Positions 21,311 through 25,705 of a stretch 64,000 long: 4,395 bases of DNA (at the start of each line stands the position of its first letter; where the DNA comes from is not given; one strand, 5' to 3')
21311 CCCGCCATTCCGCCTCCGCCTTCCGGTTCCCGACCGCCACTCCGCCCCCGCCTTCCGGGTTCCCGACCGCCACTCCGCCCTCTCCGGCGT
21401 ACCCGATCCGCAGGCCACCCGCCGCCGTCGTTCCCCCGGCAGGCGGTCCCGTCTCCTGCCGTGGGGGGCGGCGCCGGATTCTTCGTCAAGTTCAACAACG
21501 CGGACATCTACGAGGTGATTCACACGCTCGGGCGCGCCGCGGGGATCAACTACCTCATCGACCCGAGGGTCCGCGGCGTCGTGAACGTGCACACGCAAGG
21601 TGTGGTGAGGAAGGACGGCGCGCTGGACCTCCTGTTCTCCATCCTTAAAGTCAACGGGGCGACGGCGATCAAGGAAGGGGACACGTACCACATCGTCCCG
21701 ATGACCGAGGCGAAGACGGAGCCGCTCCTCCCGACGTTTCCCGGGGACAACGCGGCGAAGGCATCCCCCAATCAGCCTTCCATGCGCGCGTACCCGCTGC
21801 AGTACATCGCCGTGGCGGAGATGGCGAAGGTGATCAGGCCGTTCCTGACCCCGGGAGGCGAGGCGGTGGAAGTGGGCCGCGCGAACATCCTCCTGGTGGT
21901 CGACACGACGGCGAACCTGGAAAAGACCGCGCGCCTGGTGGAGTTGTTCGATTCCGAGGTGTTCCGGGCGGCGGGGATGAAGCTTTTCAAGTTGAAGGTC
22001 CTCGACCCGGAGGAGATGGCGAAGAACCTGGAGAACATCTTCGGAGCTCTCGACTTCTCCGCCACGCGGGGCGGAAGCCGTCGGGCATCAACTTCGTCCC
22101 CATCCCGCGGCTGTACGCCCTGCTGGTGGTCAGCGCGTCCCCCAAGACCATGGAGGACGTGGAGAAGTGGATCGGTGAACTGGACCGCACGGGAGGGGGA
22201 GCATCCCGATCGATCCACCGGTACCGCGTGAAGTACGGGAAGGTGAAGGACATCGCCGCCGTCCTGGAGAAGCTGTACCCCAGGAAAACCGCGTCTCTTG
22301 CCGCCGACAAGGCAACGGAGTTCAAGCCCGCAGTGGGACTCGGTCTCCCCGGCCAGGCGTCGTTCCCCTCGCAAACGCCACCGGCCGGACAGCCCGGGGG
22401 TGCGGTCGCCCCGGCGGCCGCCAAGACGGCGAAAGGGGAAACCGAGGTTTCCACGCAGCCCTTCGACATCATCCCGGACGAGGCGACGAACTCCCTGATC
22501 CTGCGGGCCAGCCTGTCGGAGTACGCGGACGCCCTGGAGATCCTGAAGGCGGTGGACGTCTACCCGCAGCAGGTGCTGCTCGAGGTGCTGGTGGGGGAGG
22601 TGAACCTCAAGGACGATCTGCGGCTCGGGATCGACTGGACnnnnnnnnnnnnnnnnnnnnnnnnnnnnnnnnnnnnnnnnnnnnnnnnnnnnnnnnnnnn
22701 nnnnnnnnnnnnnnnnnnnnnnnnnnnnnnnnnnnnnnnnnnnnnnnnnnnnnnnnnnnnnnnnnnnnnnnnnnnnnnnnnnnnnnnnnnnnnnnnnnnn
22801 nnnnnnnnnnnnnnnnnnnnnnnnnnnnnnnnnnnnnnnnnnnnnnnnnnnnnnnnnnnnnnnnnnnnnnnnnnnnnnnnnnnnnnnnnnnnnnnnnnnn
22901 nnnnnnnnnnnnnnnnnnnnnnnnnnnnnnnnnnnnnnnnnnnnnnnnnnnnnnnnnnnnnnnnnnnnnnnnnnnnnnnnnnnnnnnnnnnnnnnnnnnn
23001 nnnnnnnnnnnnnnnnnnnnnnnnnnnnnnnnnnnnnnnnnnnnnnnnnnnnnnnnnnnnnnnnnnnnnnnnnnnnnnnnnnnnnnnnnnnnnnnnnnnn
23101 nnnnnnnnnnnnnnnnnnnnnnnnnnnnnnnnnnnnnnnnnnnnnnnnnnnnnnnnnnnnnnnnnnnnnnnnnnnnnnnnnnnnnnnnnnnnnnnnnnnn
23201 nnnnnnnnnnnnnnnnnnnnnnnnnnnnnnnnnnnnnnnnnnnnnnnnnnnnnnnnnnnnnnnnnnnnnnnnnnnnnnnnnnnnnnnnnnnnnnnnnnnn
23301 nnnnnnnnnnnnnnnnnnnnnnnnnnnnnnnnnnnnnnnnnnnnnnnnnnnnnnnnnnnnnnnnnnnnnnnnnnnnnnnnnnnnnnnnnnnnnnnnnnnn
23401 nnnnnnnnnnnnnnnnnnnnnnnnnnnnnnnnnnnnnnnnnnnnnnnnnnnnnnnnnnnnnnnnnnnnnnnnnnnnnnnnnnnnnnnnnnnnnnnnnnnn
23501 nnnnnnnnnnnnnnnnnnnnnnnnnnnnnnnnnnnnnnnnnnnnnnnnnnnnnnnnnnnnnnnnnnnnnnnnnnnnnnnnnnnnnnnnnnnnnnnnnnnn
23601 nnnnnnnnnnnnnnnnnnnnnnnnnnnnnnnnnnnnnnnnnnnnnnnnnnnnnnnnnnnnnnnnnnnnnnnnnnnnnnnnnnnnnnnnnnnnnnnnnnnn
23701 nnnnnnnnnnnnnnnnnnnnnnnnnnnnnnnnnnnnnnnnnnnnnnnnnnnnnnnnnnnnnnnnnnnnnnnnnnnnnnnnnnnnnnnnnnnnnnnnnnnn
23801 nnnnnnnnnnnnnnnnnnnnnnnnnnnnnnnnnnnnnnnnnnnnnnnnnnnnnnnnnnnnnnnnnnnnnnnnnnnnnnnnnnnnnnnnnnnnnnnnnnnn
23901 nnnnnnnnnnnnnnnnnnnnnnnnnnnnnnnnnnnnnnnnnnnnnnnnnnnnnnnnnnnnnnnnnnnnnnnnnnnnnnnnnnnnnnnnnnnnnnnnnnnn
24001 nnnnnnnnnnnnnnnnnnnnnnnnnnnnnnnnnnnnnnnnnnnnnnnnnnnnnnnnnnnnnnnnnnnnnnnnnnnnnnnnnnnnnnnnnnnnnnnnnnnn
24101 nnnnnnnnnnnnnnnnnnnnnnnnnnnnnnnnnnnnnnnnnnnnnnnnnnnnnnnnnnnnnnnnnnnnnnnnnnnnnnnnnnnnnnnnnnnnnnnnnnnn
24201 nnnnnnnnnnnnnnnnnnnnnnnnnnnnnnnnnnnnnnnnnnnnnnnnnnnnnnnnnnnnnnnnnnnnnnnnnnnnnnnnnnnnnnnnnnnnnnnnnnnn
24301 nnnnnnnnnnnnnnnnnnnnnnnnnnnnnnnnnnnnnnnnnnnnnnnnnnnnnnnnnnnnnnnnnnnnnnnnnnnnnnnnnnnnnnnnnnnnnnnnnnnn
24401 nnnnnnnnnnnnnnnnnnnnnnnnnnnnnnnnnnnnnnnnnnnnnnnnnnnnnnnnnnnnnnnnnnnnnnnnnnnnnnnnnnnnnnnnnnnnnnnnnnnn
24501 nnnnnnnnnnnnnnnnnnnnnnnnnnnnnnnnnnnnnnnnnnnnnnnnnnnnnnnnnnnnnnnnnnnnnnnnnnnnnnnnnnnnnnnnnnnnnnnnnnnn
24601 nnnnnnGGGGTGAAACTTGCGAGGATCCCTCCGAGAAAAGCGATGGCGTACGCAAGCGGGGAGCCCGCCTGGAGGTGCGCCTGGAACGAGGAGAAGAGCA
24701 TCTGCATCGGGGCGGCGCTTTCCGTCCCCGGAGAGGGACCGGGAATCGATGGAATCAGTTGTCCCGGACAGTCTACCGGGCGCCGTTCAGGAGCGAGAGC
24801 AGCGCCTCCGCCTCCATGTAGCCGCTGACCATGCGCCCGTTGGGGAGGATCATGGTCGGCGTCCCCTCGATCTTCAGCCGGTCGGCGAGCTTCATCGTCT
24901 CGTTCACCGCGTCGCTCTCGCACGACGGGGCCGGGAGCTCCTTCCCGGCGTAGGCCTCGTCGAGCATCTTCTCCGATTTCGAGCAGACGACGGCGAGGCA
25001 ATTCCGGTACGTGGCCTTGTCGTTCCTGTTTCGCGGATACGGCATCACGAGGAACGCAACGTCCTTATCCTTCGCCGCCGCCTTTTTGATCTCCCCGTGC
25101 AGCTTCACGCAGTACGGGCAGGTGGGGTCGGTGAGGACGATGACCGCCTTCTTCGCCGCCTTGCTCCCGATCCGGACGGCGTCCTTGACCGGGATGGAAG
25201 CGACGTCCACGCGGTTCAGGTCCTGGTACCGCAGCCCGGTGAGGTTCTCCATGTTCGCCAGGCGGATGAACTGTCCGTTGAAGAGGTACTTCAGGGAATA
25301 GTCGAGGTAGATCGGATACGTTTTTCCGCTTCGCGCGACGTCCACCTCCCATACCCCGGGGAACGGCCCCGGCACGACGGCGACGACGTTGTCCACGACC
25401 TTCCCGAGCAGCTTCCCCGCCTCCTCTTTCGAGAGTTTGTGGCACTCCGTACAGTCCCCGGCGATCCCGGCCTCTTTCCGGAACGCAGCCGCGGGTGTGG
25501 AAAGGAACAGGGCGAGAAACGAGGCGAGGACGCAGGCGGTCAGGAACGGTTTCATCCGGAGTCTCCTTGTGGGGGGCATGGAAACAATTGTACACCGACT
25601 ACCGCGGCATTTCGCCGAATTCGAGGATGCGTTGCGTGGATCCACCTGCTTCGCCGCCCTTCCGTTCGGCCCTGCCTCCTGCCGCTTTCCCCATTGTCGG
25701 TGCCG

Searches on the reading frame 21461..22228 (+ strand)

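Call 69: search_protein_families(library=pfam, max_evalue=0.0001, proteins=[window:21461-22228:+])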
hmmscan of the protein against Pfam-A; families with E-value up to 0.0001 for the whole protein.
window:21461-22228:+ (256 aa): 2 families
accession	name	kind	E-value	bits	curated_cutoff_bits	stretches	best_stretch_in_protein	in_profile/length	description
PF21305.2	type_II_gspD_N0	-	5.5e-17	61.8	27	1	9-78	1-71/71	GspD-like, N0 domain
PF03958.22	Secretin_N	-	1.3e-11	45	28.2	1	109-165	2-65/69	Bacterial type II/III secretion system short domain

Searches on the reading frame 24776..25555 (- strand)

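Call 56: search_protein_families(library=pfam, max_evalue=0.001, proteins=[window:24776-25555:-])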
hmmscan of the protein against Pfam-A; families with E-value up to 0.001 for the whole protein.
window:24776-25555:- (260 aa): 6 families
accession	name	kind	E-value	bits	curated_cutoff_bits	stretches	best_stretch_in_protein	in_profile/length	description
PF13098.12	Thioredoxin_2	-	1.9e-16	60.7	27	1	133-256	4-104/104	Thioredoxin-like domain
PF13462.12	Thioredoxin_4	-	1.9e-10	41.6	23.2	1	126-189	5-70/165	Thioredoxin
PF01323.26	DSBA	-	2.7e-07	31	25.6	1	215-256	150-190/191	DSBA-like thioredoxin domain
PF13192.12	Thioredoxin_3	-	0.00014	22.2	24.8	0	191-254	13-73/76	Thioredoxin domain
PF10411.14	DsbC_N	-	0.0002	21.4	25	1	56-106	22-69/70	Disulfide bond isomerase protein N-terminal domain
PF00085.26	Thioredoxin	-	0.00071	20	23.5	0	133-170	17-55/103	Thioredoxin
